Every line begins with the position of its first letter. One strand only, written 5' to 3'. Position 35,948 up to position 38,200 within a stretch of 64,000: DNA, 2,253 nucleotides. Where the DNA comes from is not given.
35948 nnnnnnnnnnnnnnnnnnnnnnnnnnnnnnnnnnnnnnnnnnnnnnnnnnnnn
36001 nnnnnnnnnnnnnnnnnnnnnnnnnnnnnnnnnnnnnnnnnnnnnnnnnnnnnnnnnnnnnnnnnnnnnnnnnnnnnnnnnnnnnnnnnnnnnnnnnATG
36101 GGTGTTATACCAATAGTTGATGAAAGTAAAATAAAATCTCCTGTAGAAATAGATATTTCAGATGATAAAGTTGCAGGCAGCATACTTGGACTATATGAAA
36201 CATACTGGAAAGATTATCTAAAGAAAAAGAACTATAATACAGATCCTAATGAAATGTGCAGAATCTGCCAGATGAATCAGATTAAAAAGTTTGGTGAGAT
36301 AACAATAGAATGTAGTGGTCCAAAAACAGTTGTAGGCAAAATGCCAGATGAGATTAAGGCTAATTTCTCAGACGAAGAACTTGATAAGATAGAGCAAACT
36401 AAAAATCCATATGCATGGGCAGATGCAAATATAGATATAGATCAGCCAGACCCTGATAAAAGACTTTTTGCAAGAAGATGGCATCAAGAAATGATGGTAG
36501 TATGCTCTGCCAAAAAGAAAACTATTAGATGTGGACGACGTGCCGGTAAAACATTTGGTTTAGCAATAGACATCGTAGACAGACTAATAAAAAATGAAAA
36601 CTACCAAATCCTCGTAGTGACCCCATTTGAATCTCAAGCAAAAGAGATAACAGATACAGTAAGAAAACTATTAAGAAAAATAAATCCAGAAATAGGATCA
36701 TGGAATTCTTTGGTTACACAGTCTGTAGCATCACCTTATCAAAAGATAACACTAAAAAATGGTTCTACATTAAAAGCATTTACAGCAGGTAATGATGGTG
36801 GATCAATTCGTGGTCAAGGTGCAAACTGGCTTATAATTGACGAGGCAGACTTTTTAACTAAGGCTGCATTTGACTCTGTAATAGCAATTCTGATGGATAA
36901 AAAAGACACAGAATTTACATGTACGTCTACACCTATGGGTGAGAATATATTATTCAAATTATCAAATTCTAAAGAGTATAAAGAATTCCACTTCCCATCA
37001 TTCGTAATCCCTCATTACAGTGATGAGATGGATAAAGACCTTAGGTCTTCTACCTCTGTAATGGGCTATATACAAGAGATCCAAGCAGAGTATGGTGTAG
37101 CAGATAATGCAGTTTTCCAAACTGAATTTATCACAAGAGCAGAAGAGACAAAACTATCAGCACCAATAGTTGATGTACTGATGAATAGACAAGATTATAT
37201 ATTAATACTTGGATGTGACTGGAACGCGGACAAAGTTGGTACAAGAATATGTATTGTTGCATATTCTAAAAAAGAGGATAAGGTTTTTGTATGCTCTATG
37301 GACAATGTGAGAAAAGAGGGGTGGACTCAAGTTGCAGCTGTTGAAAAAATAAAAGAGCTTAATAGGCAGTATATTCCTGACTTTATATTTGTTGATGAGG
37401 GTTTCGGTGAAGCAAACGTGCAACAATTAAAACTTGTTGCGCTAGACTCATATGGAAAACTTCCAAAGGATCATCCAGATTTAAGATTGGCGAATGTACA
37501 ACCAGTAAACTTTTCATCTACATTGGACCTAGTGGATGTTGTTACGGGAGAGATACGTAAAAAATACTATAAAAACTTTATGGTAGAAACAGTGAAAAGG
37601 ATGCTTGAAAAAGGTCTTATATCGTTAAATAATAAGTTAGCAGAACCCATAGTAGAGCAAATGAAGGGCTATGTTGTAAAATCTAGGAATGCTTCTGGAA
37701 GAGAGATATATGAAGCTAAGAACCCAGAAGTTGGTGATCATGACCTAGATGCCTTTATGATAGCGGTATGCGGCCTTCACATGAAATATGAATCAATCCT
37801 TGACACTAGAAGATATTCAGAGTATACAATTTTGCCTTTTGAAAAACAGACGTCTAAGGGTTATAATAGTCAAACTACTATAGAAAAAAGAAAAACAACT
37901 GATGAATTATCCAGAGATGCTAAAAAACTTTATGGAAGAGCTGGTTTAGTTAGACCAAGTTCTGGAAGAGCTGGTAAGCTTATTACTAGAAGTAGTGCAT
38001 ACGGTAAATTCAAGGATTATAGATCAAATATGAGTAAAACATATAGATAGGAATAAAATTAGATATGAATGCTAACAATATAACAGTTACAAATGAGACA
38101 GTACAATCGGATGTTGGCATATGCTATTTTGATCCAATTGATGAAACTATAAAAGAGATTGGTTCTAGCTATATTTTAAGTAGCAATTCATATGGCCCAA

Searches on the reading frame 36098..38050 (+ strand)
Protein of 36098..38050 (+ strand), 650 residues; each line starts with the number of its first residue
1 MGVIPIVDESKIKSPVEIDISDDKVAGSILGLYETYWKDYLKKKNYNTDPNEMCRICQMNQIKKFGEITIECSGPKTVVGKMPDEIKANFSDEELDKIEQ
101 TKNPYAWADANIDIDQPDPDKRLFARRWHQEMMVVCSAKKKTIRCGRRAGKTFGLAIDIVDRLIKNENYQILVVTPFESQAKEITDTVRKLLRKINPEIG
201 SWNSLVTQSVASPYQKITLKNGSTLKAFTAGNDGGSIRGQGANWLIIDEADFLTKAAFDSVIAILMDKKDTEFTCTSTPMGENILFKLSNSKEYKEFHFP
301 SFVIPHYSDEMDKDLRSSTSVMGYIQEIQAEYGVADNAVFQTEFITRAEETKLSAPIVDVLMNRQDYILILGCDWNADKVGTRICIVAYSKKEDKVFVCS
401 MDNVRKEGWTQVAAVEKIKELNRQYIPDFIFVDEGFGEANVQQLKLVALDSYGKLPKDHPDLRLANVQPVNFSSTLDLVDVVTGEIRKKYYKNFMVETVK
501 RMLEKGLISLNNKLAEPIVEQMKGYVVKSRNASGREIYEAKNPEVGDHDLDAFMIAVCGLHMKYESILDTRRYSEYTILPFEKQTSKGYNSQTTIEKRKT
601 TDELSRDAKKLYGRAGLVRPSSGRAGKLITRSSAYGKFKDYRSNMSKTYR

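Call 9: search_protein_families(library=phrogs, proteins=[window:36098-38050:+])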
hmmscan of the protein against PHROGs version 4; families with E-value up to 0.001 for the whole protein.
window:36098-38050:+ (650 aa): 4 families
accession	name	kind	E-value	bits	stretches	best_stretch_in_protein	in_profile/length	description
phrog_2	-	head and packaging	2.2e-31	110.4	1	103-574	250-605/807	terminase large subunit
phrog_7579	-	head and packaging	2.5e-10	41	1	132-286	11-154/239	terminase large subunit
phrog_675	-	head and packaging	2.1e-09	37.2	1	334-444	329-434/576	terminase large subunit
phrog_15503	-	unknown function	2.4e-05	24.8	1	127-274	72-217/245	-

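Call 10: search_protein_families(library=pfam, proteins=[window:36098-38050:+])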
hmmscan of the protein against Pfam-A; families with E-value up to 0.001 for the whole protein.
window:36098-38050:+ (650 aa): 2 families
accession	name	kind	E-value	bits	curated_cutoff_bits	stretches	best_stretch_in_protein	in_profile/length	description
PF03237.21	Terminase_6N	-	6.4e-09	36.2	22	1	146-279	5-138/215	Terminase large subunit, T4likevirus-type, N-terminal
PF00270.35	DEAD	-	5.5e-06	26.6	26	1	149-269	25-145/167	DEAD/DEAH box helicase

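Call 16: search_dna_similar(query=window:36098-38050:+, collection=phages, mode=protein, max_rows=25)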
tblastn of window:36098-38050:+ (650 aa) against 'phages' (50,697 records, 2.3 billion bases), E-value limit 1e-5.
Records with a match: 286; places in all: 286; records where one place covers at least 80% of the query: 2.
Best place of each record, by identity: <60% 286.
By first word of the organism name: Salmonella 169; Escherichia 37; Stenotrophomonas 19; Rhizobium 10; Bacillus 5; Bacteriophage 5; Phage 4; Providencia 4; Erwinia 4; Acinetobacter 2; and 18 more.
By host as written in the record: Salmonella enterica subsp. enterica serovar Enteritidis PT1 37; - 30; Salmonella sp. 14; Salmonella enterica subsp. enterica serovar Typhimurium 13; Salmonella enterica subsp. enterica 13; Stenotrophomonas maltophilia 13; Escherichia coli K-12 12; Salmonella enterica subsp. enterica serovar Enteritidis 11; and 80 more.
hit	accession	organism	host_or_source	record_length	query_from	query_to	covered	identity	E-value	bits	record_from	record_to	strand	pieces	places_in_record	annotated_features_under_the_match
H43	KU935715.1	Acinetobacter phage vB_AbaM_ME3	Acinetobacter baumannii DSM 30007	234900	29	569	83%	41.9%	1e-99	433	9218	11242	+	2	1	large terminase subunit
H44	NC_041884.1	Acinetobacter phage vB_AbaM_ME3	Acinetobacter baumannii DSM 30007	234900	29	569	83%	41.9%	1e-99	433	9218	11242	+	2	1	large terminase subunit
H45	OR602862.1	Moorella phage MTATph1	Moorella thermoacetica DSM 103132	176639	88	567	74%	29.0%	2e-53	204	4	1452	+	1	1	terminase large subunit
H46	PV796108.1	Bacillus phage Edson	Bacillus cereus BC102p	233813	172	570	61%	29.7%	3e-40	164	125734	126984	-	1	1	hypothetical protein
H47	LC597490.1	Bacillus phage vB_BceM_WH1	Bacillus cereus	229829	172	570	61%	29.7%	7e-40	163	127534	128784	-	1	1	phage terminase large subunit family protein_gp116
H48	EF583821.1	Bacillus phage 0305phi8-36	Bacillus thuringiensis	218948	90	568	74%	24.3%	1e-27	125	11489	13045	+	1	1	ORF117: terminase large subunit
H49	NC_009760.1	Bacillus phage 0305phi8-36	Bacillus thuringiensis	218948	90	568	74%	24.3%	1e-27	125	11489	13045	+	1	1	ORF117: terminase large subunit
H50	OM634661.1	Bacillus phage vB_BauM_KLEB27-3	Bacillus australimaris sKR4M-27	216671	172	568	61%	26.0%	1e-29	131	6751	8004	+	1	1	terminase large subunit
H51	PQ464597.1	Pseudomonas phage Milchi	Pseudomonas poae Z9_5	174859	144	539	61%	21.9%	5e-7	59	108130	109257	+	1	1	terminase large subunit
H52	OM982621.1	Pseudomonas phage Astolliot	Pseudomonas syringae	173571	144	539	61%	21.8%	2e-7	61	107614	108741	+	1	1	large terminase protein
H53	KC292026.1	Halogranum tailed virus 1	Halogranum sp. SS5-1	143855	129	445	49%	25.6%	2e-18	96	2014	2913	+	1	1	5: terminase large subunit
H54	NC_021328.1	Halogranum tailed virus 1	Halogranum sp. SS5-1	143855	129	445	49%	25.6%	2e-18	96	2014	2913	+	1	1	5: terminase large subunit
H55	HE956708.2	Yersinia phage phiR2-01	Yersinia enterocolitica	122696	142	433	45%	27.4%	4e-6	57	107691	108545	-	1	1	g142: may contain ATP/GTP binding motif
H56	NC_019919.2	Yersinia phage phiR2-01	Yersinia enterocolitica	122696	142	433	45%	27.4%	4e-6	57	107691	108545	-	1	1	g142: terminase large subunit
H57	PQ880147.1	Salmonella phage HMD-P2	Salmonella sp.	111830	142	435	45%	26.9%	6e-7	59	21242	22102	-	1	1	terminase large subunit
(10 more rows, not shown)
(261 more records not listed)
